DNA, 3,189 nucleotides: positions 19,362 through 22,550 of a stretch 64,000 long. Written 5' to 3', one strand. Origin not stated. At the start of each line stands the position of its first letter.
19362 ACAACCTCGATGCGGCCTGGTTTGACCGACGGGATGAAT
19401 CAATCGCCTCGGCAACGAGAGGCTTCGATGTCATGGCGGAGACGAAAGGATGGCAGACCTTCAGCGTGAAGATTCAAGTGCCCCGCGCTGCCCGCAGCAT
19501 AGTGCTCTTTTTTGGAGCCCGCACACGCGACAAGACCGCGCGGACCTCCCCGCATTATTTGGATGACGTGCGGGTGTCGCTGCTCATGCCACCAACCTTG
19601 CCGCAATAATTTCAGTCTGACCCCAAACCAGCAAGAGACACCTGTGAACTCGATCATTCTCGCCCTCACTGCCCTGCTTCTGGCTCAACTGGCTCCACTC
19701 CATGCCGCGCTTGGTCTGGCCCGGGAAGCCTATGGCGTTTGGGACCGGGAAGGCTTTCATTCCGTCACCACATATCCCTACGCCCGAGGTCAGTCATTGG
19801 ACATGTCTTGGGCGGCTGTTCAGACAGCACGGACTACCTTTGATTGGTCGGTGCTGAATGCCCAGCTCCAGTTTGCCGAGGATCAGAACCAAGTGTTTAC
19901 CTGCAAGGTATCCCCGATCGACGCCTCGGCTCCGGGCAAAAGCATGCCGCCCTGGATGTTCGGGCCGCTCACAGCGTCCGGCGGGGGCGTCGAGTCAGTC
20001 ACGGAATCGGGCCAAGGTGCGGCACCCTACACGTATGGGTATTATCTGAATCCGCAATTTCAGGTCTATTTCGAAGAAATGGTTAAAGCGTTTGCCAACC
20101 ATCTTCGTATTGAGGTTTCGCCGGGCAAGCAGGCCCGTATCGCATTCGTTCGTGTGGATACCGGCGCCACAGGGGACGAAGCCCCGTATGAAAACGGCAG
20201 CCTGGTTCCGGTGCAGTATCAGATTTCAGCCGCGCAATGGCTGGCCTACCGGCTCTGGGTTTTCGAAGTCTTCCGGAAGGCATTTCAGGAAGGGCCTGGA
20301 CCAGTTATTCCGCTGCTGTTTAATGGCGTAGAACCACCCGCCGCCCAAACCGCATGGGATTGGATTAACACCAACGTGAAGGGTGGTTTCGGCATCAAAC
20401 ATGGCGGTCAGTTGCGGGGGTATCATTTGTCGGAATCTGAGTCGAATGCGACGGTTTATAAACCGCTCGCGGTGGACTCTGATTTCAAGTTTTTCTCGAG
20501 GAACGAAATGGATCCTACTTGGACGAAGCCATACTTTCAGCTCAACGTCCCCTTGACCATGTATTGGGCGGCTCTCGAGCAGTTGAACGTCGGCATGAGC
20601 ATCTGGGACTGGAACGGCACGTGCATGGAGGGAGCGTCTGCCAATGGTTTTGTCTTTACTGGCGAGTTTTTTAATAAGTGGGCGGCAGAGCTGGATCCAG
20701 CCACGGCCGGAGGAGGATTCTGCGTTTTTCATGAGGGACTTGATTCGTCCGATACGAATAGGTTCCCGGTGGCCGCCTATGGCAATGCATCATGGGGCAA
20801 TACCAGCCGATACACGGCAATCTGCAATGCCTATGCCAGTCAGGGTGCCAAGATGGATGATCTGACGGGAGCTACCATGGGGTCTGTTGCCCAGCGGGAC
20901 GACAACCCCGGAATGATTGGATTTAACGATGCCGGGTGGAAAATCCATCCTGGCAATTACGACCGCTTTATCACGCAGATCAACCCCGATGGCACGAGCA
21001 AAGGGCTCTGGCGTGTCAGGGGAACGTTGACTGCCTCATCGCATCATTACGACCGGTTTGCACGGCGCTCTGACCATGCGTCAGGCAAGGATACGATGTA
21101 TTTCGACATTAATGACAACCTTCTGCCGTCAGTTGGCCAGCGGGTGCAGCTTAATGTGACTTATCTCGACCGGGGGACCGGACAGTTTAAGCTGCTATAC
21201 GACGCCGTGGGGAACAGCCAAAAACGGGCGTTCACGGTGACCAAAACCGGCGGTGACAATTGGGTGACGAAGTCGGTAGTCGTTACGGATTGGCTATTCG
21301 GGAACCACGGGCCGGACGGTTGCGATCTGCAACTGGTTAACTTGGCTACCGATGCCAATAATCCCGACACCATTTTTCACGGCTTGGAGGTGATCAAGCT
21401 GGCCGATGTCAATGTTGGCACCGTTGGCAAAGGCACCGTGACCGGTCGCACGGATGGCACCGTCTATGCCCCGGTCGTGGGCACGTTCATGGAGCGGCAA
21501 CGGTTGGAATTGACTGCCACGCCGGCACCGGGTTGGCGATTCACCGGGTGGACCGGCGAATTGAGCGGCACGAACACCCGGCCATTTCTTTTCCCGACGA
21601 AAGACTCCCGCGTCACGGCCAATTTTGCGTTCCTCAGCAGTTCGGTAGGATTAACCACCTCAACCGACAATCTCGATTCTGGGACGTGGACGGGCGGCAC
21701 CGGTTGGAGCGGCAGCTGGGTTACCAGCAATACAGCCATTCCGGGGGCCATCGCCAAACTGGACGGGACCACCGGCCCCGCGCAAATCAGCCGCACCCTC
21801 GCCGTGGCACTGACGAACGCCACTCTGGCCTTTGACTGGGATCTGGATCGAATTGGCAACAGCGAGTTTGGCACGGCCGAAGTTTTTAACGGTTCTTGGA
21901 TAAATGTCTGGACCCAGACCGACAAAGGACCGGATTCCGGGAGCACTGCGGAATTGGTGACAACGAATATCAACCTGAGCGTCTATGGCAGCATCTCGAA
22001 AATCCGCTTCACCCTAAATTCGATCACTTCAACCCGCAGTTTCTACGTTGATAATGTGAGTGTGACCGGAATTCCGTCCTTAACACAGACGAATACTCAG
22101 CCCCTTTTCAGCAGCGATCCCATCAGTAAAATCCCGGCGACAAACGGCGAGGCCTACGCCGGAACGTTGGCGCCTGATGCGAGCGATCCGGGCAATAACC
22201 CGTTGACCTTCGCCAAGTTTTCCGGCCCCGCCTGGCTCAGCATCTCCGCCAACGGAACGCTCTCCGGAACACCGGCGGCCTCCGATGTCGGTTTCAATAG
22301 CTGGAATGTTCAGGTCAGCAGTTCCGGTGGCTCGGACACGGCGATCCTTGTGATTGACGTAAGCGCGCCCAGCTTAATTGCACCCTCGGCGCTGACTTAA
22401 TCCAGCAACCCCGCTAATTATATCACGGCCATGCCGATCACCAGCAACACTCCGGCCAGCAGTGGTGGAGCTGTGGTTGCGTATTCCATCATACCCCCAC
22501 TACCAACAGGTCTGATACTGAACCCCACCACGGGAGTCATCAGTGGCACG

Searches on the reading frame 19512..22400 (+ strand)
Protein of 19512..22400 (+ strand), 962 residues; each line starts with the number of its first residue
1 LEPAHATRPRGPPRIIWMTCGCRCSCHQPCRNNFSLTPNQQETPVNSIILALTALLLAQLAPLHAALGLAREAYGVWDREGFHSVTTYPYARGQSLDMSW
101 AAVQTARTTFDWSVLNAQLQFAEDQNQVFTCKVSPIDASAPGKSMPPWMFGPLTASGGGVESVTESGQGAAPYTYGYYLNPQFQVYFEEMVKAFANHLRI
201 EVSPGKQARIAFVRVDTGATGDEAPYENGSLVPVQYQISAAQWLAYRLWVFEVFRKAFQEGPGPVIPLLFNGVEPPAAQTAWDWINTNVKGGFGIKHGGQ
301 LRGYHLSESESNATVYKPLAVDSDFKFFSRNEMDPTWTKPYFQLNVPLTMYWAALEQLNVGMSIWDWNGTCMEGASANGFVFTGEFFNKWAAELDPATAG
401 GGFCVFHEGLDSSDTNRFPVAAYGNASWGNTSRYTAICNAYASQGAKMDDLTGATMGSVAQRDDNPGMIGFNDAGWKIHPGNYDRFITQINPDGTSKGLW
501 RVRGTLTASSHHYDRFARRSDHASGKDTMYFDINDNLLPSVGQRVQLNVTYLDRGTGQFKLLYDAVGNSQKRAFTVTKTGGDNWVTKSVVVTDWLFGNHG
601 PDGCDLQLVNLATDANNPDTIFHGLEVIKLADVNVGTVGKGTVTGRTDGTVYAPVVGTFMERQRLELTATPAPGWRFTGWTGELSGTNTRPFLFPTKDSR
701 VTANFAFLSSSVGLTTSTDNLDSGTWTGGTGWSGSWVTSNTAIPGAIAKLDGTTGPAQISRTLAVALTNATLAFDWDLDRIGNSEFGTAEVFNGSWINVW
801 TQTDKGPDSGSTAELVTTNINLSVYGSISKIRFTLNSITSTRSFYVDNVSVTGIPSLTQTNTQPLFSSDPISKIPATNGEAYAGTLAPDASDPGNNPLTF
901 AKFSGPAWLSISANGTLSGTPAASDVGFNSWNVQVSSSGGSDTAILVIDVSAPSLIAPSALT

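Call 65: search_protein_families(library=pfam, proteins=[window:19512-22400:+], max_evalue=0.00001)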
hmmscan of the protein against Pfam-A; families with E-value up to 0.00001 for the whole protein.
window:19512-22400:+ (962 aa): 2 families
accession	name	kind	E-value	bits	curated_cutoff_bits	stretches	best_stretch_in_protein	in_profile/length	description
PF18998.6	Flg_new_2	-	7.4e-11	42.3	23.6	1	642-706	4-70/73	Divergent InlB B-repeat domain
PF05345.18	He_PIG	-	1e-06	29.5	24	1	868-950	6-95/96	Putative Ig domain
